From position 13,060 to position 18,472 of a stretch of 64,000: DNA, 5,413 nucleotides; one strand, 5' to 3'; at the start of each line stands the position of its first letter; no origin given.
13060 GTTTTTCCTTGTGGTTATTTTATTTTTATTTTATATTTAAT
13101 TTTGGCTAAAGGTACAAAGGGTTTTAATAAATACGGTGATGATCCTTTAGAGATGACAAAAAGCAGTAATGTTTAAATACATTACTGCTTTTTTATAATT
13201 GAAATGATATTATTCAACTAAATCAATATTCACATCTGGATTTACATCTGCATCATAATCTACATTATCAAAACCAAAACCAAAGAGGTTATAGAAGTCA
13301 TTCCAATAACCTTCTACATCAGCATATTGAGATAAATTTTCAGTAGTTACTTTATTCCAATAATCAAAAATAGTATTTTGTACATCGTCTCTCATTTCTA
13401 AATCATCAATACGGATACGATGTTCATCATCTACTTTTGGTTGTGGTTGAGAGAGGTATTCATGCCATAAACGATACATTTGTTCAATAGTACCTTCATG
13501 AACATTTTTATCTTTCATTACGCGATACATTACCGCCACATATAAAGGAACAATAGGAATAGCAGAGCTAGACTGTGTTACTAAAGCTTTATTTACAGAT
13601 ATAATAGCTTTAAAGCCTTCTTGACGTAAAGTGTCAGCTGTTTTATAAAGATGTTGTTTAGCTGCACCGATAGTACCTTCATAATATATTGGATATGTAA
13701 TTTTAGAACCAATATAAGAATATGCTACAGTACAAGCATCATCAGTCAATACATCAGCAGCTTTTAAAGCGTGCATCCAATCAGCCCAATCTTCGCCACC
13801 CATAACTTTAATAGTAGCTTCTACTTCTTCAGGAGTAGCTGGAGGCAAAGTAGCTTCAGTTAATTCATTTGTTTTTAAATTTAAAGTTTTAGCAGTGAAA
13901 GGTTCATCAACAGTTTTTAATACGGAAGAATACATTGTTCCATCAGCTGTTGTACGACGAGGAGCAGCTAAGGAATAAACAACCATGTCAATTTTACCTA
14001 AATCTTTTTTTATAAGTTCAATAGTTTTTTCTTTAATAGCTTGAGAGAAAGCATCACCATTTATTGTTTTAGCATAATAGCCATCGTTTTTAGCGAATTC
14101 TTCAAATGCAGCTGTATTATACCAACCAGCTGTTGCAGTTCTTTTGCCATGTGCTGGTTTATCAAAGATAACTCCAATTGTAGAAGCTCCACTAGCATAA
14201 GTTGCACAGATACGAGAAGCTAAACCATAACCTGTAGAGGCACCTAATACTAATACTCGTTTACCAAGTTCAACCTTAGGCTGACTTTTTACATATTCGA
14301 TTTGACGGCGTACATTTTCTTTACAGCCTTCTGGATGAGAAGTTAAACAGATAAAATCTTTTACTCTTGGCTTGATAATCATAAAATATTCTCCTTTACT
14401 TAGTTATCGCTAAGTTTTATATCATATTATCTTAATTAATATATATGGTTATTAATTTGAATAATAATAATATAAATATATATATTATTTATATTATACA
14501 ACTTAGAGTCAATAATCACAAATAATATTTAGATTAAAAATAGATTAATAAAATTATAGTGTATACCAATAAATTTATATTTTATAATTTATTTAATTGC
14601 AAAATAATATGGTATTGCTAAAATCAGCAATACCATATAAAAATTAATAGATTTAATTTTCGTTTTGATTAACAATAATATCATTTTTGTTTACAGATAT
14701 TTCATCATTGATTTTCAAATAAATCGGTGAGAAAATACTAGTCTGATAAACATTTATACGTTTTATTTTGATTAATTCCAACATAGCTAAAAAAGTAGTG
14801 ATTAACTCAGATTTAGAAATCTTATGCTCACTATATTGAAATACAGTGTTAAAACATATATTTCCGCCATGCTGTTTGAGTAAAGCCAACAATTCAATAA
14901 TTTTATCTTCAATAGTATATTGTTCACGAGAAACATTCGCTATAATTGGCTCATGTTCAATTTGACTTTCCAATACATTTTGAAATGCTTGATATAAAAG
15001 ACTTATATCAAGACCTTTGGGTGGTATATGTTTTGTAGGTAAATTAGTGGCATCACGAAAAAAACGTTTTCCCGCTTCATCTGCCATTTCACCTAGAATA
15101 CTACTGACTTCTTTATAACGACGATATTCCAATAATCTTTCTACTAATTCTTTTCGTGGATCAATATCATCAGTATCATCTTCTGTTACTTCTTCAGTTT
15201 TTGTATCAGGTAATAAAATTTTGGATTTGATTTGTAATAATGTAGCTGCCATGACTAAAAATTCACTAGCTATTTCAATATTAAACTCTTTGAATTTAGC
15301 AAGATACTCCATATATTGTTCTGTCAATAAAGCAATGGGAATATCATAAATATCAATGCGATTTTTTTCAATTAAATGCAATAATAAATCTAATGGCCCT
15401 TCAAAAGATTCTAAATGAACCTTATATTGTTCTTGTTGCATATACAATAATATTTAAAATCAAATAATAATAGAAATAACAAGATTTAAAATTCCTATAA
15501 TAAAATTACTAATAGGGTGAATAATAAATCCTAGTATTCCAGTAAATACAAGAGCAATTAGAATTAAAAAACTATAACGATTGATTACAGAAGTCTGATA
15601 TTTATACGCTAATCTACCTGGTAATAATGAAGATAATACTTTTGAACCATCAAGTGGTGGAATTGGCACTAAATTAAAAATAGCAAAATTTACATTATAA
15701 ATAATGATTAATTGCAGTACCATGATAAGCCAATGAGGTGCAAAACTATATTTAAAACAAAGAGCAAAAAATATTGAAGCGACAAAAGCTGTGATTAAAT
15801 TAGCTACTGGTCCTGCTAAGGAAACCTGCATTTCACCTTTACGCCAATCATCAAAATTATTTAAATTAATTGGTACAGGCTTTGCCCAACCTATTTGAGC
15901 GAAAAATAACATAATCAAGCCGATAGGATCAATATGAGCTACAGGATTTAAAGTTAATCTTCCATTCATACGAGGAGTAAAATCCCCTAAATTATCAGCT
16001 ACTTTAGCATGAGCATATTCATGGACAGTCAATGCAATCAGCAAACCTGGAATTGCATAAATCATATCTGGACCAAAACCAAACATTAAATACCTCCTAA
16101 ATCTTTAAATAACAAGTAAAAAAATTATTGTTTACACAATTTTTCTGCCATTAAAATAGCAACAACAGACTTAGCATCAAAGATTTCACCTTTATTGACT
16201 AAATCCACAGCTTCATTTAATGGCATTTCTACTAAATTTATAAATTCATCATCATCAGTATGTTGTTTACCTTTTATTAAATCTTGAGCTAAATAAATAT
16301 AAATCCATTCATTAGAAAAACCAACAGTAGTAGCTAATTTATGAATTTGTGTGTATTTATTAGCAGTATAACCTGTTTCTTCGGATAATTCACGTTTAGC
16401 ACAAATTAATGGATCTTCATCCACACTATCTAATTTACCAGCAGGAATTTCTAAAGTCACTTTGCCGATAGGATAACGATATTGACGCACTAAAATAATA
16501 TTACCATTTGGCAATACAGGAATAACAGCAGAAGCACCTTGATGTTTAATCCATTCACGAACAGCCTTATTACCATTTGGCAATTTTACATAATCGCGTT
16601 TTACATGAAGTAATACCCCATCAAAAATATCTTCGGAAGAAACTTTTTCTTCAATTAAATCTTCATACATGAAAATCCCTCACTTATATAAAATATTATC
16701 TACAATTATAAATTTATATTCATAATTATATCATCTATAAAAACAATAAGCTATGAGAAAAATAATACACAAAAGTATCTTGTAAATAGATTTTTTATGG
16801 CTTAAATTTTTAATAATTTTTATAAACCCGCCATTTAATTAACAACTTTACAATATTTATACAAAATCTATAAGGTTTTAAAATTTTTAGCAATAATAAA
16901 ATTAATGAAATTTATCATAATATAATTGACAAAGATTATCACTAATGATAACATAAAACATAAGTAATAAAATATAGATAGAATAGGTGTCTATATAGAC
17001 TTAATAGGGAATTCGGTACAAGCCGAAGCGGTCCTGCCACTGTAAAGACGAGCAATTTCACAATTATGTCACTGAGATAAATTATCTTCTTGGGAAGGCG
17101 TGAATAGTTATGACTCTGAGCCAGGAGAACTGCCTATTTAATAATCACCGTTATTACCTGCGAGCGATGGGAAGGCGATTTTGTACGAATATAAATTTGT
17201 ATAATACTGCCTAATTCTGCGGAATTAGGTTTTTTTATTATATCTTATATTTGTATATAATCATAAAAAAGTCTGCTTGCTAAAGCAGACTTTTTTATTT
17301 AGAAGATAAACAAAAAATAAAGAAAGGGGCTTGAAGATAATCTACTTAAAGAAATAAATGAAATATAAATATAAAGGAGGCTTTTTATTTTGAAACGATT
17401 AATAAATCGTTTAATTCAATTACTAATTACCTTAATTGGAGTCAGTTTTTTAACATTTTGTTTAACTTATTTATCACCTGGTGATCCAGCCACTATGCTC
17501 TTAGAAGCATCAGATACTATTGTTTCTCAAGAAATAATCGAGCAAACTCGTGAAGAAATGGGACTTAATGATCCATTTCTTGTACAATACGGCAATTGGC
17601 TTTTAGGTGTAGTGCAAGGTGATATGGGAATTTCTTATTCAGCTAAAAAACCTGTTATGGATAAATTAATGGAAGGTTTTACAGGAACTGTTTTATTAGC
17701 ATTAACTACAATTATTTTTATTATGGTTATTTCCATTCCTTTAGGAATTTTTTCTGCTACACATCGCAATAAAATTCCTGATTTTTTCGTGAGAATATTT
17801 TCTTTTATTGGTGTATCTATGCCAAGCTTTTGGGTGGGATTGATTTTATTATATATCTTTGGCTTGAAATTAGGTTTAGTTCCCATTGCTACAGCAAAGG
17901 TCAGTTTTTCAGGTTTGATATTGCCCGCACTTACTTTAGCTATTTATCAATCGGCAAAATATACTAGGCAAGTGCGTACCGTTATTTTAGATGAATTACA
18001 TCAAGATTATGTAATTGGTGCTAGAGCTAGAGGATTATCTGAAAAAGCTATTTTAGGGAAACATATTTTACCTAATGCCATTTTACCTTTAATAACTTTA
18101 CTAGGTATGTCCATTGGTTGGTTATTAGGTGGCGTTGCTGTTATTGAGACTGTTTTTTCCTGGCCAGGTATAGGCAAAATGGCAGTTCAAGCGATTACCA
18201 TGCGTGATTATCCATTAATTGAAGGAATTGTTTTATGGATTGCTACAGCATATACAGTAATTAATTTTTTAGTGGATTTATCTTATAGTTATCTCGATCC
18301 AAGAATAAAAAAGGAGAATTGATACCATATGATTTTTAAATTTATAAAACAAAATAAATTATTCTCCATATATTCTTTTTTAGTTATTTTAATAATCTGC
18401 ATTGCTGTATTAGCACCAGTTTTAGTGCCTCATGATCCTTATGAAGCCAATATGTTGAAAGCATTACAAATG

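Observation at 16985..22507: Cobalamin riboswitch controls an Opp/Nik-family ABC transporter, which is probably a cobalt/nickel or corrinoid-related importer rather than an oligopeptide importer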

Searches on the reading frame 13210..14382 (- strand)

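Call 37: search_protein_families(library=ncbifam, proteins=[window:13210-14382:-], max_evalue=1e-10)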
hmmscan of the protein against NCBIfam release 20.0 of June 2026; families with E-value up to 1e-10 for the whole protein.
window:13210-14382:- (390 aa): 2 families
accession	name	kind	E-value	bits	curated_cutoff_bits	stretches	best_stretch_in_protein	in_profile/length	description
NF043048.1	EnoyACPredFabV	equivalog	4.2e-180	598.7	400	1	1-388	1-394/395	enoyl-ACP reductase FabV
NF010177.0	PRK13656.1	subfamily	1.3e-172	573.9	403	1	1-388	1-396/398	enoyl-[acyl-carrier-protein] reductase FabV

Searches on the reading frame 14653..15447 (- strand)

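Call 37: search_protein_families(library=ncbifam, proteins=[window:14653-15447:-], max_evalue=1e-10)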
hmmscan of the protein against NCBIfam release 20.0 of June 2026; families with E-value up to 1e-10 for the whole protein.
window:14653-15447:- (264 aa): 5 families
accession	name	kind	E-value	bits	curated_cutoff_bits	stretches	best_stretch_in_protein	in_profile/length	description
NF000995.0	PRK00104.1-4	equivalog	3.8e-68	229.6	315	1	5-249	2-248/251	segregation/condensation protein A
NF000994.0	PRK00104.1-3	equivalog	8.2e-57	192.6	234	1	6-245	2-239/246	segregation/condensation protein A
NF000992.0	PRK00104.1-1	equivalog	2.3e-53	181.3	417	1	7-245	2-241/247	segregation/condensation protein A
NF000993.0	PRK00104.1-2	equivalog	7.7e-47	159.9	268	1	10-247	3-233/237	segregation/condensation protein A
NF001751.0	PRK00478.1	equivalog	2.3e-27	96.1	436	1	5-253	158-419/505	segregation/condensation protein A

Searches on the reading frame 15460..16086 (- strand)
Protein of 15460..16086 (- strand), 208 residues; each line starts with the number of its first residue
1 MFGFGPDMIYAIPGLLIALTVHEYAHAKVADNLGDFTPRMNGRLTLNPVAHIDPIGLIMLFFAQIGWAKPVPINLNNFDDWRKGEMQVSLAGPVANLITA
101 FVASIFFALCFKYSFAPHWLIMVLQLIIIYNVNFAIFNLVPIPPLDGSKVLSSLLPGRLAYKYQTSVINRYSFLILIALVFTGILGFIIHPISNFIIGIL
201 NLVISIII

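Call 37: search_protein_families(library=ncbifam, proteins=[window:15460-16086:-], max_evalue=1e-10)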
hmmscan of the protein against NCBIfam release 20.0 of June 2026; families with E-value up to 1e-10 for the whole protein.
window:15460-16086:- (208 aa): 0 families

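Call 57: search_protein_families(library=pfam, proteins=[window:15460-16086:-], max_evalue=1e-8)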
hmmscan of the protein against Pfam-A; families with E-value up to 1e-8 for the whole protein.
window:15460-16086:- (208 aa): 1 family
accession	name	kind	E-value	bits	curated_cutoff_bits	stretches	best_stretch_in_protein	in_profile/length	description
PF02163.28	Peptidase_M50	-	8.2e-13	48.6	27.2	1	120-179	159-221/221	Peptidase family M50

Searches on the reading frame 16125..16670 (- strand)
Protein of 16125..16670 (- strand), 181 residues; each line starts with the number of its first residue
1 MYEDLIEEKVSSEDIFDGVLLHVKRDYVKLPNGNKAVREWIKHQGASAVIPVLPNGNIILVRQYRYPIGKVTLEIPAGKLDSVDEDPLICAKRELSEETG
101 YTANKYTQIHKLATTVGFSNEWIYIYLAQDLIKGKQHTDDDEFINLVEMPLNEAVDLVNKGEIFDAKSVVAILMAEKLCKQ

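Call 37: search_protein_families(library=ncbifam, proteins=[window:16125-16670:-], max_evalue=1e-10)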
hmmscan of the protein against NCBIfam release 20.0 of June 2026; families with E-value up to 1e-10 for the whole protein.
window:16125-16670:- (181 aa): 3 families
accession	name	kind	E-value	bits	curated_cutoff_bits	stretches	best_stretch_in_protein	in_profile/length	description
NF008736.0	PRK11762.1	equivalog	2.9e-27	95.4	169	1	15-180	16-182/186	ADP compounds hydrolase NudE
NF011585.0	PRK15009.1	equivalog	3.3e-12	46.5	234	1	44-171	46-180/191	GDP-mannose pyrophosphatase NudK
TIGR00052.1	TIGR00052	subfamily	8.1e-11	41.8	79.55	0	33-172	33-183/188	nudix-type nucleoside diphosphatase, YffH/AdpP family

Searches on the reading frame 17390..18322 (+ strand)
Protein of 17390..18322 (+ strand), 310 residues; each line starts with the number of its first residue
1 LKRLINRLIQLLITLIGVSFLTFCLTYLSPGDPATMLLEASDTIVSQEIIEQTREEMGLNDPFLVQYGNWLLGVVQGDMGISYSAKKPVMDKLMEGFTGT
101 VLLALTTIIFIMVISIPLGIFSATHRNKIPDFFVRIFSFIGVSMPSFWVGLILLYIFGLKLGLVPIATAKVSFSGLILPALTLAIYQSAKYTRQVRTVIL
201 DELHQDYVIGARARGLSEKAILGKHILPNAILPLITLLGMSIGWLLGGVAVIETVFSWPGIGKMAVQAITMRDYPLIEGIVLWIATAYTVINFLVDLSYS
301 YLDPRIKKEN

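Call 4: search_protein_families(library=ncbifam, proteins=[window:17390-18322:+])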
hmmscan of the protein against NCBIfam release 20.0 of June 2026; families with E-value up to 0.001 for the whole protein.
window:17390-18322:+ (310 aa): 22 families
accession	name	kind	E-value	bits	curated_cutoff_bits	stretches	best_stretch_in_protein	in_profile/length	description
NF045470.1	Opp2B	equivalog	9e-117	389.5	350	1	7-307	1-300/300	nickel ABC transporter permease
NF045469.1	Opp1B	equivalog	5.4e-98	328.3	380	1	4-307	5-307/307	nickel/cobalt ABC transporter permease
TIGR02789.1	nickel_nikB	equivalog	1.3e-93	313.9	447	1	4-308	5-308/314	nickel ABC transporter permease subunit NikB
NF007677.0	PRK10352.1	equivalog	1.9e-86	290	433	1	4-309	5-309/314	nickel ABC transporter permease subunit NikB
NF045472.1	Opp4B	equivalog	1.4e-75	254.5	450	1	2-307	3-319/319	oligopeptide ABC transporter permease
NF011661.0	PRK15081.1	equivalog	1.6e-72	244.6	463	1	3-307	4-304/306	glutathione ABC transporter permease GsiC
NF045471.1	Opp3B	equivalog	5.7e-65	219.7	480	1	2-307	3-303/308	oligopeptide ABC transporter permease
NF008161.0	PRK10914.1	equivalog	6.3e-60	203.1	590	2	175-309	204-338/339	dipeptide ABC transporter permease DppB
NF007008.0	PRK09471.1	equivalog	2.4e-46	158.6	388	1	3-307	4-305/306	oligopeptide ABC transporter permease OppB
NF011690.0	PRK15110.1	equivalog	1.5e-40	139.7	432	2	175-308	182-315/321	putrescine export ABC transporter permease SapB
NF011712.0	PRK15133.1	subfamily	3.5e-30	105.2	445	1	46-309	82-362/364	microcin C ABC transporter permease YejB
NF043081.1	MMSYN1_0165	equivalog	1.4e-28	100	350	1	70-307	148-385/388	oligopeptide ABC transporter permease OppB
NF045474.1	Opp2C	equivalog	2.9e-14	53.2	300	1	89-262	31-184/236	nickel transporter permease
TIGR02790.1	nickel_nikC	equivalog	4.3e-13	49.4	358.45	1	89-251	53-199/258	nickel ABC transporter permease subunit NikC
NF045473.1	Opp1C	equivalog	8.2e-11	41.8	350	1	89-262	59-212/267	nickel/cobalt ABC transporter permease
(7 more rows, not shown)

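Call 5: search_protein_families(library=pfam, proteins=[window:17390-18322:+])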
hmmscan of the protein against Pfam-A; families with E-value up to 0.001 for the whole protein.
window:17390-18322:+ (310 aa): 2 families
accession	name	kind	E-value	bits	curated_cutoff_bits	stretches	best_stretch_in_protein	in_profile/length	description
PF00528.27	BPD_transp_1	-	9.5e-47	159.5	26.4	1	116-308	2-184/184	Binding-protein-dependent transport system inner membrane component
PF19300.4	BPD_transp_1_N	-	4.2e-13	49.9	23.8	1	2-100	3-110/114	Binding-prot-dependent transport system membrane comp, N-term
